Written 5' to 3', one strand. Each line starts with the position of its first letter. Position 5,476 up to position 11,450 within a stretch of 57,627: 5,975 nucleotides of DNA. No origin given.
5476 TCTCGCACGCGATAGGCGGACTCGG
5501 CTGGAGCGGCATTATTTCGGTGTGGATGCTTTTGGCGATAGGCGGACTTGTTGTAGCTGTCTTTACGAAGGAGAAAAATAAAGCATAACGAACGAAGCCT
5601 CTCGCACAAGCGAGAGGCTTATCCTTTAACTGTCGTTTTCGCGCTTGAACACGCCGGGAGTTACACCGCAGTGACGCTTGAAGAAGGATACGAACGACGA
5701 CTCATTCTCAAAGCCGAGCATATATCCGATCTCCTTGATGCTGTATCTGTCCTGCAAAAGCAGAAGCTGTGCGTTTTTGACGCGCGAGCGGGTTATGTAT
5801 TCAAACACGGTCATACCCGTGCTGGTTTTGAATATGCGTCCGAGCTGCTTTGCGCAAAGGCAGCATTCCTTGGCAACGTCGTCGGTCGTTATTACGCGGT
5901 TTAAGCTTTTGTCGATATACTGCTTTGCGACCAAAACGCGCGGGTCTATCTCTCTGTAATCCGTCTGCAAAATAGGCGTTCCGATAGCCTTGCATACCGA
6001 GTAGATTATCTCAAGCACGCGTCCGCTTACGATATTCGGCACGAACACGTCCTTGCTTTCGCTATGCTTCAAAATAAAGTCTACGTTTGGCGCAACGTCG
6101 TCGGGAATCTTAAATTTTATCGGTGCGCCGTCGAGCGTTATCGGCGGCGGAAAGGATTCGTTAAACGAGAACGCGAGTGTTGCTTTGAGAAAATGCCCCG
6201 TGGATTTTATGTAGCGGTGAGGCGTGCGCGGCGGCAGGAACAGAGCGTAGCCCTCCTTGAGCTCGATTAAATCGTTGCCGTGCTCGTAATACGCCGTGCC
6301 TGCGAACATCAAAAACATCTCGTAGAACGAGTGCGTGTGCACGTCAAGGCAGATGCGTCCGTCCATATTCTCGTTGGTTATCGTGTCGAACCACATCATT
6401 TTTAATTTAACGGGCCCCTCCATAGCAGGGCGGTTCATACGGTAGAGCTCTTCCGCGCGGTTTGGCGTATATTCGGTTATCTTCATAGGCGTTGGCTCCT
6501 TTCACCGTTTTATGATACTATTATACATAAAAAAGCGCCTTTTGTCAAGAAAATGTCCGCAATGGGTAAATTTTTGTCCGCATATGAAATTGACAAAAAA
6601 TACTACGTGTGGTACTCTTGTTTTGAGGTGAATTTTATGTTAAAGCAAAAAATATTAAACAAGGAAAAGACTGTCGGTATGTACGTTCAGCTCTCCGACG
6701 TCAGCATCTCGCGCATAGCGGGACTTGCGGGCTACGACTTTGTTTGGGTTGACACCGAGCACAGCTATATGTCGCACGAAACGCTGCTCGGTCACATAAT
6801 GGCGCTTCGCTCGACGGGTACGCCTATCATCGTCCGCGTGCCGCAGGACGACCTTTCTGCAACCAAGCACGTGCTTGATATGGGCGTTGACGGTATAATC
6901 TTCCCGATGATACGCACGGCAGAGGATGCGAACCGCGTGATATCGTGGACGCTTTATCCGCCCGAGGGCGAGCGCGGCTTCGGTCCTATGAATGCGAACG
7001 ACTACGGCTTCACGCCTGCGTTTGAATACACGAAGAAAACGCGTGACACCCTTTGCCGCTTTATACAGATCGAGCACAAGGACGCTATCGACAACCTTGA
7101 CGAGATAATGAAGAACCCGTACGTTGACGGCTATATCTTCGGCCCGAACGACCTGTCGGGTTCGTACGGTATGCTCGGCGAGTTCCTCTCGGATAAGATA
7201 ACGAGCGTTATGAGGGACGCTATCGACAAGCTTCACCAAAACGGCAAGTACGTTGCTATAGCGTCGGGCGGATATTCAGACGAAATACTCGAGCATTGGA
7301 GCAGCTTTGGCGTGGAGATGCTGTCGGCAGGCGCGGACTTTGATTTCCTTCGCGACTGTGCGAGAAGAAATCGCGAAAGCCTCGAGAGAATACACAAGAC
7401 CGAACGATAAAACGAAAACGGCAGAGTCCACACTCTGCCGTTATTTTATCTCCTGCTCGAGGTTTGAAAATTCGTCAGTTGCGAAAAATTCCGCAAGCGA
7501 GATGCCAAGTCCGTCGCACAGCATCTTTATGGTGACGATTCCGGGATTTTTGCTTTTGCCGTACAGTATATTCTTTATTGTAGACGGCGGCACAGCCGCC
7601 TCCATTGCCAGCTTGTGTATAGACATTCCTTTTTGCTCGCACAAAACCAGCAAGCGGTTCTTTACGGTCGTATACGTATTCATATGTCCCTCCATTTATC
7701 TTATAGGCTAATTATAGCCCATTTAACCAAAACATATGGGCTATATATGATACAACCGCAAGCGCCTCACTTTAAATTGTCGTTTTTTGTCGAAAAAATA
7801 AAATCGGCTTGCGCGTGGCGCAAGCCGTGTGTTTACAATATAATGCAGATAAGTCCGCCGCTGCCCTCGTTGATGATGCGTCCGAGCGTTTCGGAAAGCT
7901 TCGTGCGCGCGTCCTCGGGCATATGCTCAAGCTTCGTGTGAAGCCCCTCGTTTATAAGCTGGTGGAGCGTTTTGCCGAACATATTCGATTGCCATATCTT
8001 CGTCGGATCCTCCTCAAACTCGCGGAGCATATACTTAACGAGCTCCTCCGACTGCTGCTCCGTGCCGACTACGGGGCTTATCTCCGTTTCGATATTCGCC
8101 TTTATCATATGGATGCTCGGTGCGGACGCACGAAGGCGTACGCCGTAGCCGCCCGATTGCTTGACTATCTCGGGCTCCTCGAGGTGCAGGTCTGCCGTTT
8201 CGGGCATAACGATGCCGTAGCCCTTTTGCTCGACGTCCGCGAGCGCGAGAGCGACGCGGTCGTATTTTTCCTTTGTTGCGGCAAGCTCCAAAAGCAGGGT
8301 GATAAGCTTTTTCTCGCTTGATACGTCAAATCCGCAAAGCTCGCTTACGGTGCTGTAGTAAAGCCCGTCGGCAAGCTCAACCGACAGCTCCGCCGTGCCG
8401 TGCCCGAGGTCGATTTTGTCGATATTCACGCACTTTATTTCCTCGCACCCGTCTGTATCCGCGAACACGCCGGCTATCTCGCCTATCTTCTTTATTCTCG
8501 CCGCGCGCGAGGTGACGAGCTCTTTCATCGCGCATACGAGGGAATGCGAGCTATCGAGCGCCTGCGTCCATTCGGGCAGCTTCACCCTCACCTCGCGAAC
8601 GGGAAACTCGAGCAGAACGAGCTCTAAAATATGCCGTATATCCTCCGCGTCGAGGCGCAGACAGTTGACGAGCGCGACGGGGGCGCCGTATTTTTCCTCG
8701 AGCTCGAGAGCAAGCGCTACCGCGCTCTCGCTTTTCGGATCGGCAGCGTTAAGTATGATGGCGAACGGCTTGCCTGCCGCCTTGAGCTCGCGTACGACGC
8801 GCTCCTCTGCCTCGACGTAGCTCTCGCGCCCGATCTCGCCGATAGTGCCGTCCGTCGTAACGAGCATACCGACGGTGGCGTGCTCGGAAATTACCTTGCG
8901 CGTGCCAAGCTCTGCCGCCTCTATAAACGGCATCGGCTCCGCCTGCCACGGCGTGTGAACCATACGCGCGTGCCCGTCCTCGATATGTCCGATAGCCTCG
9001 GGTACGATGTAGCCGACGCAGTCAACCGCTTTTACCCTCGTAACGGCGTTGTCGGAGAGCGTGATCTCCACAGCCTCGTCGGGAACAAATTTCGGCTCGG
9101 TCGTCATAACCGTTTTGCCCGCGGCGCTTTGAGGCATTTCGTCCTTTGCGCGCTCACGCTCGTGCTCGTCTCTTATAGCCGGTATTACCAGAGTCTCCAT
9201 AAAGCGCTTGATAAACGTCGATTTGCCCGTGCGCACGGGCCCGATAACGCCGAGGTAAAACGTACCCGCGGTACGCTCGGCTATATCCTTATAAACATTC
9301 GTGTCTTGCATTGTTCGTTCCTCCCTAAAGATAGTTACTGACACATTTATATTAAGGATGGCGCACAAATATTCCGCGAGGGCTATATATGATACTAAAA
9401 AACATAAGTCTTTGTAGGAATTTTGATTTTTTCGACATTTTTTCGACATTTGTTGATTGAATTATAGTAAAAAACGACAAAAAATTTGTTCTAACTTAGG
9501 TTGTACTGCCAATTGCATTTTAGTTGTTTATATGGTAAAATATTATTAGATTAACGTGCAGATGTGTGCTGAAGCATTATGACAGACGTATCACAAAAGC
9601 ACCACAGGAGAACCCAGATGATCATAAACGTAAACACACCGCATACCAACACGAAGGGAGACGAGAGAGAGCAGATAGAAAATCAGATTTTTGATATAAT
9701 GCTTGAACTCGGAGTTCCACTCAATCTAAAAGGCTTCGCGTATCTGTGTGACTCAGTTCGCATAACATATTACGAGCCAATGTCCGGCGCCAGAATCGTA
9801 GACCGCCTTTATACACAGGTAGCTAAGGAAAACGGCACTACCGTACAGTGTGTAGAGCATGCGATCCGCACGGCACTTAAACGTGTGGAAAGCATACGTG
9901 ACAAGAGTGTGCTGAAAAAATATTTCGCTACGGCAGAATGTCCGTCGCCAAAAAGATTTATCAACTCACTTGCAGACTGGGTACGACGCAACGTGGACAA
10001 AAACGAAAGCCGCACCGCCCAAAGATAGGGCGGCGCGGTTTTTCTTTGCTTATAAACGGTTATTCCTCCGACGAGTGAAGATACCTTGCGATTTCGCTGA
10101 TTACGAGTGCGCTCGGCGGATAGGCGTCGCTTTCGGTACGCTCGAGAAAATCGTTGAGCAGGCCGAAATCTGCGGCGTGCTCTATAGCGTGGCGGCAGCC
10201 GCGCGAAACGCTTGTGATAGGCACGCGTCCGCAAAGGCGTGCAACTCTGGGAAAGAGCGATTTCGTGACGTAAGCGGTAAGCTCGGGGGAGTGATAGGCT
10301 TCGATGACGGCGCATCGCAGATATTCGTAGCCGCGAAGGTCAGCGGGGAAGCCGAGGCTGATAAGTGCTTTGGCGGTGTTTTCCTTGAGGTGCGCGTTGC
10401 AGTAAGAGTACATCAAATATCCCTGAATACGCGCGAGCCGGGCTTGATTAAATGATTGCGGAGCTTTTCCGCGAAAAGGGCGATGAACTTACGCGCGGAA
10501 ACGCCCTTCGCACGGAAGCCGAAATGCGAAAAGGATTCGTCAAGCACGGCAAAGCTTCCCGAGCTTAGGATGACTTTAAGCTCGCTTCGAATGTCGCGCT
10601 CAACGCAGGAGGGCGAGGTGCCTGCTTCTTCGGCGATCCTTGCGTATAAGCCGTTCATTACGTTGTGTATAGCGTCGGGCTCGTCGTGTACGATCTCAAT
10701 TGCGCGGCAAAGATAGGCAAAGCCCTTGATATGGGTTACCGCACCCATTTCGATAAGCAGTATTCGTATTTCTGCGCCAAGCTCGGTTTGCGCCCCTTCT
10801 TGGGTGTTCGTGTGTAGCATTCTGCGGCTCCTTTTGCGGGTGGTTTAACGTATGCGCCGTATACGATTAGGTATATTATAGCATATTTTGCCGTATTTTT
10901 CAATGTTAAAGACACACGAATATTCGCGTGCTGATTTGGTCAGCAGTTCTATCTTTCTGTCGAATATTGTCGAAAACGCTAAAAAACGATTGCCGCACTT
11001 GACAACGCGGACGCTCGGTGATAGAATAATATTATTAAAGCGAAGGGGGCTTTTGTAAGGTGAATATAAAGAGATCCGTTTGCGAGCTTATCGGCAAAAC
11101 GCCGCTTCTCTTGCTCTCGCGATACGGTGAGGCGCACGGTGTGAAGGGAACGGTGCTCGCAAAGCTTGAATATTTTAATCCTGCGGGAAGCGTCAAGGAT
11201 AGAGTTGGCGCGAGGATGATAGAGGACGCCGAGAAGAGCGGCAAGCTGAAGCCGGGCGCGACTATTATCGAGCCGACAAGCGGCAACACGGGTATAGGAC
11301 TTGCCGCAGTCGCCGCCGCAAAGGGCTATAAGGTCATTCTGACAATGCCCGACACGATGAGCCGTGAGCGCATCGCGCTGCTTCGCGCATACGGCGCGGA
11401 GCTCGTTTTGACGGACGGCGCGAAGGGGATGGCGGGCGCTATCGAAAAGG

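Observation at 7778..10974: Three helically phased tandem pairs of the Spo0A-box heptamer TGTCGAA in intergenic regions around spoIVA and the Spo0A_C genes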

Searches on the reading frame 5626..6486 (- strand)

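Call 5: search_protein_families(library=pfam, proteins=[window:5626-6486:-], max_evalue=0.01)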
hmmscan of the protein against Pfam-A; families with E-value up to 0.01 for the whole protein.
window:5626-6486:- (286 aa): 4 families
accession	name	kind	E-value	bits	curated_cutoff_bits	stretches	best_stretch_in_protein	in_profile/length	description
PF12833.13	HTH_18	-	5.8e-20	71.8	33.6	1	205-282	2-79/80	Helix-turn-helix domain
PF00165.29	HTH_AraC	-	1.3e-07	32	26.6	1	245-277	6-37/42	Bacterial regulatory helix-turn-helix proteins, AraC family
PF02311.25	AraC_binding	-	5.1e-06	26.7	21.1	1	49-97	18-66/135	AraC-like ligand binding domain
PF07883.17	Cupin_2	-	9.2e-06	25.7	27.2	1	49-93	13-57/70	Cupin domain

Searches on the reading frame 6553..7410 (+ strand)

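Call 5: search_protein_families(library=pfam, proteins=[window:6553-7410:+], max_evalue=0.01)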
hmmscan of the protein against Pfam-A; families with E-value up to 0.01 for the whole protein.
window:6553-7410:+ (285 aa): 1 family
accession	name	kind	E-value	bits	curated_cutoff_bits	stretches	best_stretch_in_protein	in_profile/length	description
PF03328.21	HpcH_HpaI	-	3e-28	99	25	1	41-232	2-181/221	HpcH/HpaI aldolase/citrate lyase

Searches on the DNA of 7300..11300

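Call 83: search_rna_families(source=window, start=7300, end=11300, threshold=evalue, max_evalue=1)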
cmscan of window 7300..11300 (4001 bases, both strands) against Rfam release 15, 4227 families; matches with E-value up to 1: 0.
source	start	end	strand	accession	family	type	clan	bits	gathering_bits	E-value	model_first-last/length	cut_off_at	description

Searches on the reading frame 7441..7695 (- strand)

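Call 5: search_protein_families(library=pfam, proteins=[window:7441-7695:-], max_evalue=0.01)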
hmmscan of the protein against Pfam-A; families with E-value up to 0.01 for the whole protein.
window:7441-7695:- (84 aa): 4 families
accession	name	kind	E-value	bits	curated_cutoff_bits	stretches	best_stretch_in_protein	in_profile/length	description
PF13443.12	HTH_26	-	1.6e-09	38.3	22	1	14-72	1-59/63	Cro/C1-type HTH DNA-binding domain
PF01381.28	HTH_3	-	3.8e-07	30.5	23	1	19-70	5-55/55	Helix-turn-helix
PF12844.13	HTH_19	-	2.8e-05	24.4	30.2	1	18-72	7-60/64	Helix-turn-helix domain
PF13560.12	HTH_31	-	0.00066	20.4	27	1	17-69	8-60/64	Helix-turn-helix domain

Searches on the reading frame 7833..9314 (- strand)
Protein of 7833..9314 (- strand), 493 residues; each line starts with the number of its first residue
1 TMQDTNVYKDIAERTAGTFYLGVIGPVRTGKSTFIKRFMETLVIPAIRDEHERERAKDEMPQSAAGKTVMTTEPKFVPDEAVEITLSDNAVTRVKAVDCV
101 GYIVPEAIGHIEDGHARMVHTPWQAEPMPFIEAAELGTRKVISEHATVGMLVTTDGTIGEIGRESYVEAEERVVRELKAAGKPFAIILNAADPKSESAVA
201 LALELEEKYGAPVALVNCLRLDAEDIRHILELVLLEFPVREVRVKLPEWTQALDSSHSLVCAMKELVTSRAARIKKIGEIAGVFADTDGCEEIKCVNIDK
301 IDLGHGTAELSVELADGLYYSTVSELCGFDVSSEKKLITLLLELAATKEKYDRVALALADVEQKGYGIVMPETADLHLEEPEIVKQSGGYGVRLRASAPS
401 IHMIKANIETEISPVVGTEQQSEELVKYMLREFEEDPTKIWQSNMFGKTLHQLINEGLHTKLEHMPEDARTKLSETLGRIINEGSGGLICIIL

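Call 5: search_protein_families(library=pfam, proteins=[window:7833-9314:-], max_evalue=0.01)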
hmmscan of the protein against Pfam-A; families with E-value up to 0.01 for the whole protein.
window:7833-9314:- (493 aa): 3 families
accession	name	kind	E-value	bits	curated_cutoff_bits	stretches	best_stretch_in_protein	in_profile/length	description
PF09547.16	SpoIVA_ATPase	-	8.2e-110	366.2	26.6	1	2-238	1-237/237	Stage IV sporulation protein A, ATPase domain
PF20438.3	SpoIVA_middle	-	5.8e-62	209.4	25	1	239-417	1-179/179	Stage IV sporulation protein A, middle domain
PF20439.3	SpoIVA_C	-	3.6e-35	120.4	25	1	418-493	1-76/76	Sporulation stage IV protein A, C-terminal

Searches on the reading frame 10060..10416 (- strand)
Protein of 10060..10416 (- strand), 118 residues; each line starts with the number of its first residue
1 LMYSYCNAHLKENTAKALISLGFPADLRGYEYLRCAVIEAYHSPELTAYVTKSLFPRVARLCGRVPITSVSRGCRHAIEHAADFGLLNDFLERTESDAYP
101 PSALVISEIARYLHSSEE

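Call 5: search_protein_families(library=pfam, proteins=[window:10060-10416:-], max_evalue=0.01)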
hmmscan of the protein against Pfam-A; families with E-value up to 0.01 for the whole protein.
window:10060-10416:- (118 aa): 1 family
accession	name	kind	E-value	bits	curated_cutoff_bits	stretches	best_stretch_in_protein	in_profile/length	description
PF08769.17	Spo0A_C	-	1.7e-13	50.9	25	1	16-89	3-78/104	Sporulation initiation factor Spo0A C terminal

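Call 13: search_solved_structures(query=window:10060-10416:-, max_evalue=1, show_alignments=1)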
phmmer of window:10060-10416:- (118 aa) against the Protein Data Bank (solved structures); distinct sequences matched with E-value up to 1: 2.
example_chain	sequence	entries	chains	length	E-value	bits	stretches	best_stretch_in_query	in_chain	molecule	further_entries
1fc3_A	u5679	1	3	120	8.7e-10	42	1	17-88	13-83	SPO0A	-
1lq1_A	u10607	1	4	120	1.5e-08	38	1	16-87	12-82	Stage 0 sporulation protein A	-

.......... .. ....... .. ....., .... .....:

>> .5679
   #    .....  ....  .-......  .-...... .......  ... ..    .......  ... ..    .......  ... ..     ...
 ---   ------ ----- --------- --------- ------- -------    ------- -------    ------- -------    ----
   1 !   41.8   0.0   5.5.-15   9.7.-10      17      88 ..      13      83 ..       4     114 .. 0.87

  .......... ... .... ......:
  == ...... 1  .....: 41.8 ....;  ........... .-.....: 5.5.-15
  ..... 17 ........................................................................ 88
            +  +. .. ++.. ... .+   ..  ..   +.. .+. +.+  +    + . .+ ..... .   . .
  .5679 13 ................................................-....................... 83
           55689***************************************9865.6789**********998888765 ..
